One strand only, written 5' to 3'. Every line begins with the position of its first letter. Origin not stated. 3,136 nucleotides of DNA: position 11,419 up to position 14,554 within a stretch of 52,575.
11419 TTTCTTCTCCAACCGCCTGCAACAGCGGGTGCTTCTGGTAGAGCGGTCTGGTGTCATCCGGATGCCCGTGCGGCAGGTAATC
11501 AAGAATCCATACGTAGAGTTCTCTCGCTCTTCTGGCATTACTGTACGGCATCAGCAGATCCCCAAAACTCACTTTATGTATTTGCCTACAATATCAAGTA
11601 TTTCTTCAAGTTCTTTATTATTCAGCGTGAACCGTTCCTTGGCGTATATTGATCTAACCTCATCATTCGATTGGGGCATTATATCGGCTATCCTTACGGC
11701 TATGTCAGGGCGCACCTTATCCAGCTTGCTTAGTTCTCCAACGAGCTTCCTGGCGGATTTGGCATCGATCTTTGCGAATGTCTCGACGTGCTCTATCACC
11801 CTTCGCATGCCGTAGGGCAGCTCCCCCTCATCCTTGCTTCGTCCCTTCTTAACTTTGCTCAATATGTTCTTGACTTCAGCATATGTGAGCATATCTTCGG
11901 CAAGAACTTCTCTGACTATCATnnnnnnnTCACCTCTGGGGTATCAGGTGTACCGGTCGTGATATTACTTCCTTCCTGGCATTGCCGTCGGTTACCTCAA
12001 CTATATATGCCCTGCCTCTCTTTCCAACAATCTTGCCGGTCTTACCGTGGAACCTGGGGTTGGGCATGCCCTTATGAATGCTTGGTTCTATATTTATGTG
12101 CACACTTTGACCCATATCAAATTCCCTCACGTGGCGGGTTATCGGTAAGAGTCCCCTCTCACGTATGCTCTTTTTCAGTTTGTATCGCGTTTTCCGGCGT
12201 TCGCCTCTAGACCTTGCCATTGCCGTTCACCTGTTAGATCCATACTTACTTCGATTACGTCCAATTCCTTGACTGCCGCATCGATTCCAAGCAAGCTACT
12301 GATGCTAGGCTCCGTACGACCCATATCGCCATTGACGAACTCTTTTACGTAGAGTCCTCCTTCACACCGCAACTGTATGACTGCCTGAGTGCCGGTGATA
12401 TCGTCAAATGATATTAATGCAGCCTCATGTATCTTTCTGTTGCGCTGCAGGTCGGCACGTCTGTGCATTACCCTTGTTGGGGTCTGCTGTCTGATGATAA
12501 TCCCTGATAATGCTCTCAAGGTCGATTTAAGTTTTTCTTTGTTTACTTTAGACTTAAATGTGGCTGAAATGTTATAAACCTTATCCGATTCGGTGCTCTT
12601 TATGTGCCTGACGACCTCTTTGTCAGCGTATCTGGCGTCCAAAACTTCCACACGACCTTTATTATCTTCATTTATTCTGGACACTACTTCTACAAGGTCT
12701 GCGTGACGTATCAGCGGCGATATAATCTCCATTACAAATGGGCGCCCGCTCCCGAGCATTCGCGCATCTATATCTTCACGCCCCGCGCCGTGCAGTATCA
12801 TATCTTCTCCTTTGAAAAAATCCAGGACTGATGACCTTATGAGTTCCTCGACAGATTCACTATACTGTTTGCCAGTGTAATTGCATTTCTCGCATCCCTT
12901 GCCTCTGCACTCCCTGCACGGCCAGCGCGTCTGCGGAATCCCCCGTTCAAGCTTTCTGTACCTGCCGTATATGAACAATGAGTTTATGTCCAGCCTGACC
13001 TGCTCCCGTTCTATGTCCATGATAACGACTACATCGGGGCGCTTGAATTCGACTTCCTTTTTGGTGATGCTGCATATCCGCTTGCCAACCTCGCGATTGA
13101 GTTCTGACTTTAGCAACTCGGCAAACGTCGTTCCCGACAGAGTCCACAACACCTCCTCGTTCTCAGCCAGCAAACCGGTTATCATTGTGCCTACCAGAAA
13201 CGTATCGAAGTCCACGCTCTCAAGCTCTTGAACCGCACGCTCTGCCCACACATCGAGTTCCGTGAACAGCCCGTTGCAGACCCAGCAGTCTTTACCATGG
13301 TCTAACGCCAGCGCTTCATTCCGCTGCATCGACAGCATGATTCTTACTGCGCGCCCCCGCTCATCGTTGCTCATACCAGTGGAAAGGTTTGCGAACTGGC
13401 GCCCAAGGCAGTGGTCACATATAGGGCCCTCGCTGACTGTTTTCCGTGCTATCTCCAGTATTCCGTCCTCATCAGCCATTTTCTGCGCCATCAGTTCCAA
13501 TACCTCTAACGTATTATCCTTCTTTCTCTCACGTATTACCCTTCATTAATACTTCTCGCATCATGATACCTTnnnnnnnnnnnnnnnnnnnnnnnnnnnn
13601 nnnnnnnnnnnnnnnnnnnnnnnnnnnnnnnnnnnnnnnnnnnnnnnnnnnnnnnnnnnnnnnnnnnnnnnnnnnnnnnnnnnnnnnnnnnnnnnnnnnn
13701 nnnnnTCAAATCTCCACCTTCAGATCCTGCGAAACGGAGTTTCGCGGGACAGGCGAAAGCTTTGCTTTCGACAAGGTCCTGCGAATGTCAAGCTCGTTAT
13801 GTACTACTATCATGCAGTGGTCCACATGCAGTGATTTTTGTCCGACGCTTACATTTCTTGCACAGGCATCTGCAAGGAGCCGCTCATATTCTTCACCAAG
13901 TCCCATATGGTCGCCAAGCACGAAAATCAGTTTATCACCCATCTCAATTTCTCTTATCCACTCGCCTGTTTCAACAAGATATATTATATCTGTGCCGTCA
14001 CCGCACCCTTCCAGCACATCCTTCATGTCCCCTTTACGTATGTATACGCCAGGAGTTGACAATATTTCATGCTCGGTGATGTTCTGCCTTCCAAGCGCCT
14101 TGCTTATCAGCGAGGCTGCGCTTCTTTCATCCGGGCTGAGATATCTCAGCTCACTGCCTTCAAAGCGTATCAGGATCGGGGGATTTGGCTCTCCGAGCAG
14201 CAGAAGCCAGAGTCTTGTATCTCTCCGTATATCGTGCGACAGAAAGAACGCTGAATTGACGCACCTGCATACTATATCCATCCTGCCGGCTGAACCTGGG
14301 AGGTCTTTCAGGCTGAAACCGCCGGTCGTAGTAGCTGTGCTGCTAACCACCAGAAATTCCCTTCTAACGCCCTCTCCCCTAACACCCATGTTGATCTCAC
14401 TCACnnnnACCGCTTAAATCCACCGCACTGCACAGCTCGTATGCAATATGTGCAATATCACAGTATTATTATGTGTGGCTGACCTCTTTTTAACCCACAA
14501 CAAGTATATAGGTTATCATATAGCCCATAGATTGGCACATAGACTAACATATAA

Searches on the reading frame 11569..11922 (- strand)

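Call 13: search_protein_families(library=pfam, proteins=[window:11569-11922:-])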
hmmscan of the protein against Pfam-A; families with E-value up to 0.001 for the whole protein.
window:11569-11922:- (117 aa): 1 family
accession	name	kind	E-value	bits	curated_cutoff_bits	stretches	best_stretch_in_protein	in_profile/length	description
PF03874.21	RNA_pol_Rpb4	-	7.7e-16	58.9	25.6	1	11-115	1-115/116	RNA polymerase Rpb4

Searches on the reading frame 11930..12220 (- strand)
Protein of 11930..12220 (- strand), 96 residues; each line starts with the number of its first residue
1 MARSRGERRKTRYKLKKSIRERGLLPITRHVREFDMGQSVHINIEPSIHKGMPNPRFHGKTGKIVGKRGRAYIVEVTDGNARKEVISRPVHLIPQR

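Call 13: search_protein_families(library=pfam, proteins=[window:11930-12220:-])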
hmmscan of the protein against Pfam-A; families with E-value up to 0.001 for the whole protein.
window:11930-12220:- (96 aa): 1 family
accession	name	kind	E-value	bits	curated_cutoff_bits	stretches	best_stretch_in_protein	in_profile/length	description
PF01157.24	Ribosomal_L21e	-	8e-36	122.4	27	1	1-95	1-99/101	Ribosomal protein L21e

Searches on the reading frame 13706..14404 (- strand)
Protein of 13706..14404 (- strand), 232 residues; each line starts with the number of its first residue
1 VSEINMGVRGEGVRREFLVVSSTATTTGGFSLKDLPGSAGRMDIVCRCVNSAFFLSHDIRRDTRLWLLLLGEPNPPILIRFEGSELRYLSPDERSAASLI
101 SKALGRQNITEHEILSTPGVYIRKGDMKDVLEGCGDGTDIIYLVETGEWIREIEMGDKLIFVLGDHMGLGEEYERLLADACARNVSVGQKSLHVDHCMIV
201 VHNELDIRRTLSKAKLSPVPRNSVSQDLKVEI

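Call 13: search_protein_families(library=pfam, proteins=[window:13706-14404:-])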
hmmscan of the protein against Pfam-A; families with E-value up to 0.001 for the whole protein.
window:13706-14404:- (232 aa): 1 family
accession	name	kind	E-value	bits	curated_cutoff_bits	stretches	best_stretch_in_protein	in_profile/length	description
PF04013.17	Methyltrn_RNA_2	-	4.2e-58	196.8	25.5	1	15-207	2-195/198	Putative SAM-dependent RNA methyltransferase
